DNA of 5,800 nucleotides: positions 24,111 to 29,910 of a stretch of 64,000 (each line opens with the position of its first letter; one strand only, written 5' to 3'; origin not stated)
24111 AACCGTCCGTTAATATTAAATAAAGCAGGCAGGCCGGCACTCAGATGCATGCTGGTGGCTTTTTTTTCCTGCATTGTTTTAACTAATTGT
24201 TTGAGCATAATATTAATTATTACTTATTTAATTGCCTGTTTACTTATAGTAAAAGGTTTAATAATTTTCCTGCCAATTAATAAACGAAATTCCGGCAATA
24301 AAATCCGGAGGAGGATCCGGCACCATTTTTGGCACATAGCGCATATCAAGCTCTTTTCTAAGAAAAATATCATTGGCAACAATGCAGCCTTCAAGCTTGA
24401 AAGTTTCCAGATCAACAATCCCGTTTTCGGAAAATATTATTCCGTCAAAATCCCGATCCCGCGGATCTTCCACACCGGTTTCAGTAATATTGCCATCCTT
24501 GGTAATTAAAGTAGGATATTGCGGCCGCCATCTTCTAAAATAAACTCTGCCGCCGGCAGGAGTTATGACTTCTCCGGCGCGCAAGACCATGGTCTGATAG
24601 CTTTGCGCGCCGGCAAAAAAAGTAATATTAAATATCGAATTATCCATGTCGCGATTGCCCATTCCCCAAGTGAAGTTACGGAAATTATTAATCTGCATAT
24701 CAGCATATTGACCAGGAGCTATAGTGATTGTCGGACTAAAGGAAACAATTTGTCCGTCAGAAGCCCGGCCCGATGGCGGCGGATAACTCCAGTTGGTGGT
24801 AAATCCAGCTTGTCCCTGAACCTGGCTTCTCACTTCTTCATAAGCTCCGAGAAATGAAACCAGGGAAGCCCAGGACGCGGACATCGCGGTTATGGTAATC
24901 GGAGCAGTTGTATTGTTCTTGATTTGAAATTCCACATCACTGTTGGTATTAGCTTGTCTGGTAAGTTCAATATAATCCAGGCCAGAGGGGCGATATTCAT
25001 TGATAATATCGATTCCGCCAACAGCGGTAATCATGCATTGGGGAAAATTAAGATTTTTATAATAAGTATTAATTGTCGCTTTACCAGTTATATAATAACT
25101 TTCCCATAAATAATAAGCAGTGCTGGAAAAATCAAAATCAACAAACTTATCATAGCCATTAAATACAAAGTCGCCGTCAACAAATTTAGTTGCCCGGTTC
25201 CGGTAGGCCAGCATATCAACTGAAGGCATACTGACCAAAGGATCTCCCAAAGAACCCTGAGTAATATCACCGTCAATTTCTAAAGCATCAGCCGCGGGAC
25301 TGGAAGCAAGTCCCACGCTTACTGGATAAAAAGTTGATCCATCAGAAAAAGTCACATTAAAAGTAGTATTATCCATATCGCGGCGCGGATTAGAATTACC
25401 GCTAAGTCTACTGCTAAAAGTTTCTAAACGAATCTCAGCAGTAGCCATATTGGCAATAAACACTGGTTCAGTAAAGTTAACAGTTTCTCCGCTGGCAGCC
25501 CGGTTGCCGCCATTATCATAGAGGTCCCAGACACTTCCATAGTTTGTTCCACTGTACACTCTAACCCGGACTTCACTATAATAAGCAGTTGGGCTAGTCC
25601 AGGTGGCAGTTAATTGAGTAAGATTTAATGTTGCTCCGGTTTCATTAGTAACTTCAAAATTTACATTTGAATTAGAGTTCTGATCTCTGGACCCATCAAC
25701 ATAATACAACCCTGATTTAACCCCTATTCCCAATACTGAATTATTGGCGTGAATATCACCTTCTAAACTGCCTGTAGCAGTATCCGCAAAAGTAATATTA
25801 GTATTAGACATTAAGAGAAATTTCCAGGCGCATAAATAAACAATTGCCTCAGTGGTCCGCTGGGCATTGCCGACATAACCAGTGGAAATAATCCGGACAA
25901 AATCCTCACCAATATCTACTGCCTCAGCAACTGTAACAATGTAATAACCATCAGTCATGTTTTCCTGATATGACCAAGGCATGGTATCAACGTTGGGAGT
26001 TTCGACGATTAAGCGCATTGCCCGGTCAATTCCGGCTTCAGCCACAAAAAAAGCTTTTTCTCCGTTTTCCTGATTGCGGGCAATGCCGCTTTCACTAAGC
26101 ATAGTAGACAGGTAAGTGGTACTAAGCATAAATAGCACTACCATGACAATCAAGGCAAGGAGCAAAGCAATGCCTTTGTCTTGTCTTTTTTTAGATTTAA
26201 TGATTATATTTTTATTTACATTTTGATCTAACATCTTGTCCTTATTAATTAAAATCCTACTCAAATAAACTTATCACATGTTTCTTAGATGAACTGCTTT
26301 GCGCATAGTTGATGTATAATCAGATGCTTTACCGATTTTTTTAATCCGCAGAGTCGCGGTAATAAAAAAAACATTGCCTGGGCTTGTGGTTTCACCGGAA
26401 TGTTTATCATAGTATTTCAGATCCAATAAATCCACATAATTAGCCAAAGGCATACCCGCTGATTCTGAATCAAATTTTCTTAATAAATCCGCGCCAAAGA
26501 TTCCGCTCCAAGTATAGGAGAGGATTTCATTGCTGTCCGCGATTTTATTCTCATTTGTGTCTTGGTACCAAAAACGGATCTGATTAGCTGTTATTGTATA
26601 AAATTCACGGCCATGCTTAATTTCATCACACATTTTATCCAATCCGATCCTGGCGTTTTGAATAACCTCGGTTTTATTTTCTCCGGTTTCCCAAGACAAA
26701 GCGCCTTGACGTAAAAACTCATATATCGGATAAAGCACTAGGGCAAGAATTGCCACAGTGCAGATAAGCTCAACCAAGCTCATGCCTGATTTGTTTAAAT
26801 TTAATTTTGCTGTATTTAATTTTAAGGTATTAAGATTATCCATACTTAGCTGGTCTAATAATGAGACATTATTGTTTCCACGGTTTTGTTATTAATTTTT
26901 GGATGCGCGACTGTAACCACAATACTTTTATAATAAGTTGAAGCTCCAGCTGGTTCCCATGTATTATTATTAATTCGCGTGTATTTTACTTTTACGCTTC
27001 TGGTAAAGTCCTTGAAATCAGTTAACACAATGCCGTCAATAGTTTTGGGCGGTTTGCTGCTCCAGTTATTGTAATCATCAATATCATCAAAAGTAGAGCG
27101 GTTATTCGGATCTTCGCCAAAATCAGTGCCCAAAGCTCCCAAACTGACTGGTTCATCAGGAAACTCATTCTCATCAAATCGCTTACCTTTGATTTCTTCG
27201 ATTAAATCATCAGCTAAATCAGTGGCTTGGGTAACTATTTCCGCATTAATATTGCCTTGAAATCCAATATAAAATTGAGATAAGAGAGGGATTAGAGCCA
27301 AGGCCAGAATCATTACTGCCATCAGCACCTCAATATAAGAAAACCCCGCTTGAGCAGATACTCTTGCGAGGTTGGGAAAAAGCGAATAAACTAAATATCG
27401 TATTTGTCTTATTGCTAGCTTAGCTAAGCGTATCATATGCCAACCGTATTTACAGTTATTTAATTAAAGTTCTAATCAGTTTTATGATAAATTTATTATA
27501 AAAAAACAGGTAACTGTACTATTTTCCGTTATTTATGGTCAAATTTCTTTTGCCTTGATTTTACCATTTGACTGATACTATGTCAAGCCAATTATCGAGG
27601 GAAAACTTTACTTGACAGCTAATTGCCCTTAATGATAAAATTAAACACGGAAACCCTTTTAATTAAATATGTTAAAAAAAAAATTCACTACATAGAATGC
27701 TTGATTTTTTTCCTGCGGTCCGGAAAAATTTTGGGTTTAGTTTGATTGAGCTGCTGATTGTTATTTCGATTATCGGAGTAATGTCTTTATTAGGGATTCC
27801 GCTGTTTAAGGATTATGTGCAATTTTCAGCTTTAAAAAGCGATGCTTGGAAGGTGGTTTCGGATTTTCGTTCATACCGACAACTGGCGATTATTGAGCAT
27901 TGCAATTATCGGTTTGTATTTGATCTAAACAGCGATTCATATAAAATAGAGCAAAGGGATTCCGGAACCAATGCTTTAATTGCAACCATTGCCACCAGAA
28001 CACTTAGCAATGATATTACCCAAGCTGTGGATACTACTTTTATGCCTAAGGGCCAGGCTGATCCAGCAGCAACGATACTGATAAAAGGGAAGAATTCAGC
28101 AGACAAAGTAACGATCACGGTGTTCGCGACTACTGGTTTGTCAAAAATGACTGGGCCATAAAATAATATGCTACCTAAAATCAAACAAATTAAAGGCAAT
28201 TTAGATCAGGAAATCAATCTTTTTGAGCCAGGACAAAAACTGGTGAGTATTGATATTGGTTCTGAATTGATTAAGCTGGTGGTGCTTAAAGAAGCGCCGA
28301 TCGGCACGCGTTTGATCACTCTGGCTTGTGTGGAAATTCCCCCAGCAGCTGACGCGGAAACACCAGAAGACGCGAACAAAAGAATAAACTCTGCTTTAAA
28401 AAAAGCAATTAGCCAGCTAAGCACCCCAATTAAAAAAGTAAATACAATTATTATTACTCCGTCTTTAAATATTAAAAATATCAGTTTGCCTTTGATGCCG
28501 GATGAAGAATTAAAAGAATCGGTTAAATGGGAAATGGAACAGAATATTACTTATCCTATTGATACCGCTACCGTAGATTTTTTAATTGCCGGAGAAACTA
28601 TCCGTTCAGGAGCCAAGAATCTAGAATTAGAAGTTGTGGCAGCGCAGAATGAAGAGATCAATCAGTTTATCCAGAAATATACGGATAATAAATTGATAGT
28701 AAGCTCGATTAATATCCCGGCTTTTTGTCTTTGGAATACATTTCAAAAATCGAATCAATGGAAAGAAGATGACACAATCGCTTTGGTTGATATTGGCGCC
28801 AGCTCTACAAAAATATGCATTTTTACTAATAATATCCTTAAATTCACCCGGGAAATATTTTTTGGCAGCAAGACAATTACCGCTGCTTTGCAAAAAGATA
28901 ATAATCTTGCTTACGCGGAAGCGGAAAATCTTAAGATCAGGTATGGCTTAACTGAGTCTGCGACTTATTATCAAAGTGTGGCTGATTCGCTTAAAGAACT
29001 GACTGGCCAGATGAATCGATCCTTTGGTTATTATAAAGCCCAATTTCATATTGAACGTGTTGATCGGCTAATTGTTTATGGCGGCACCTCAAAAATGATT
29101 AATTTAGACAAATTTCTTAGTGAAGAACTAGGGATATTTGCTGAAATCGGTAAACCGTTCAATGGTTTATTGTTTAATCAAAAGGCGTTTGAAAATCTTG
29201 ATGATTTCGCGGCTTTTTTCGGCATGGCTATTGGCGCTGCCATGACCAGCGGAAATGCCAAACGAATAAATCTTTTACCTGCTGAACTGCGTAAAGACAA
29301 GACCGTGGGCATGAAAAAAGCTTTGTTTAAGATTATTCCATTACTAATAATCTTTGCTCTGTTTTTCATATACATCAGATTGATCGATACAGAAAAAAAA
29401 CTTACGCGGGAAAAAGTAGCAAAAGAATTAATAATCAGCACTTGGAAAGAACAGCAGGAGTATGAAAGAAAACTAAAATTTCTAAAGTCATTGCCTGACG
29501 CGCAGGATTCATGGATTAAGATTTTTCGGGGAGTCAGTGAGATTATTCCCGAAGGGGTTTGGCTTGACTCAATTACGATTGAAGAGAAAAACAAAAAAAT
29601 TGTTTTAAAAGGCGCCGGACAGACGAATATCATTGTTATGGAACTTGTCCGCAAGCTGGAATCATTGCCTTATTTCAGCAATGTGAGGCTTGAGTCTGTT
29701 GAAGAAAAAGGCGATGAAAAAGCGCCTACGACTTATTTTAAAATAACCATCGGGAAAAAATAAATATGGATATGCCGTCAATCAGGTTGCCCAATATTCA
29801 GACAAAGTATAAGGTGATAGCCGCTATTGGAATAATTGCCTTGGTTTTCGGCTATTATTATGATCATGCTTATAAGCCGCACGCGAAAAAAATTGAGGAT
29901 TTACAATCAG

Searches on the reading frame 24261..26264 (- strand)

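Call 66: search_protein_families(library=pfam, proteins=[window:24261-26264:-], max_evalue=0.00001)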
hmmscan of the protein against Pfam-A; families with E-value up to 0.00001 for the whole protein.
window:24261-26264:- (668 aa): 1 family
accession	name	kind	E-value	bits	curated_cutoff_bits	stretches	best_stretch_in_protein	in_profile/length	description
PF14341.11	PilX_N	-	2.2e-06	28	25.5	1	30-79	1-50/51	PilX N-terminal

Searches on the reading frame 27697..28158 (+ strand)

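Call 66: search_protein_families(library=pfam, proteins=[window:27697-28158:+], max_evalue=0.00001)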
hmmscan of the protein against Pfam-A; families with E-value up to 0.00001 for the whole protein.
window:27697-28158:+ (154 aa): 1 family
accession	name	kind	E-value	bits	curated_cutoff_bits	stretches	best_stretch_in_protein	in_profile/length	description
PF07963.17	N_methyl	-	1.7e-06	27.8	21.2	1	9-32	2-25/27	Prokaryotic N-terminal methylation motif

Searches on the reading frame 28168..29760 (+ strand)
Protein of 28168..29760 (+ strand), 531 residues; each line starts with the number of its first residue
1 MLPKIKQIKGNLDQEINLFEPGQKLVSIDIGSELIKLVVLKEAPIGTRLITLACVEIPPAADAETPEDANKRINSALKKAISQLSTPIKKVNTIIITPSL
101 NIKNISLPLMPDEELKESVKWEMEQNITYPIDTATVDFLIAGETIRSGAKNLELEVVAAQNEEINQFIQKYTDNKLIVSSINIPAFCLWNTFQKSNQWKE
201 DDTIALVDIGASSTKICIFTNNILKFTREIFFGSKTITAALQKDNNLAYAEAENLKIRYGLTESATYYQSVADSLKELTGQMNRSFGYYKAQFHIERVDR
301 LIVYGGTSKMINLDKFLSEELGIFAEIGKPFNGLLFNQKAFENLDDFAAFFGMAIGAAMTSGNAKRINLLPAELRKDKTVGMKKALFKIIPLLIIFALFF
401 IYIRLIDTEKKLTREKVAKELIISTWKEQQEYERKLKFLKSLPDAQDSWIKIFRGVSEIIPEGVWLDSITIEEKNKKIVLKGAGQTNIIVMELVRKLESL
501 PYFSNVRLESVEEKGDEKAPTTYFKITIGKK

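Call 66: search_protein_families(library=pfam, proteins=[window:28168-29760:+], max_evalue=0.00001)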
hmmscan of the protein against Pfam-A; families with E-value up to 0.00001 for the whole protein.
window:28168-29760:+ (531 aa): 3 families
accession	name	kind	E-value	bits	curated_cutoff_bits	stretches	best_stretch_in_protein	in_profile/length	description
PF11104.14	PilM_2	-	5.3e-37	128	27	1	28-361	2-339/340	Type IV pilus assembly protein PilM;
PF14450.12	FtsA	-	3.5e-17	63.4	31.8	1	205-331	1-113/127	Cell division protein FtsA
PF05137.18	PilN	-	1.1e-14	54.6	22.8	1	453-527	3-75/78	Fimbrial assembly protein (PilN)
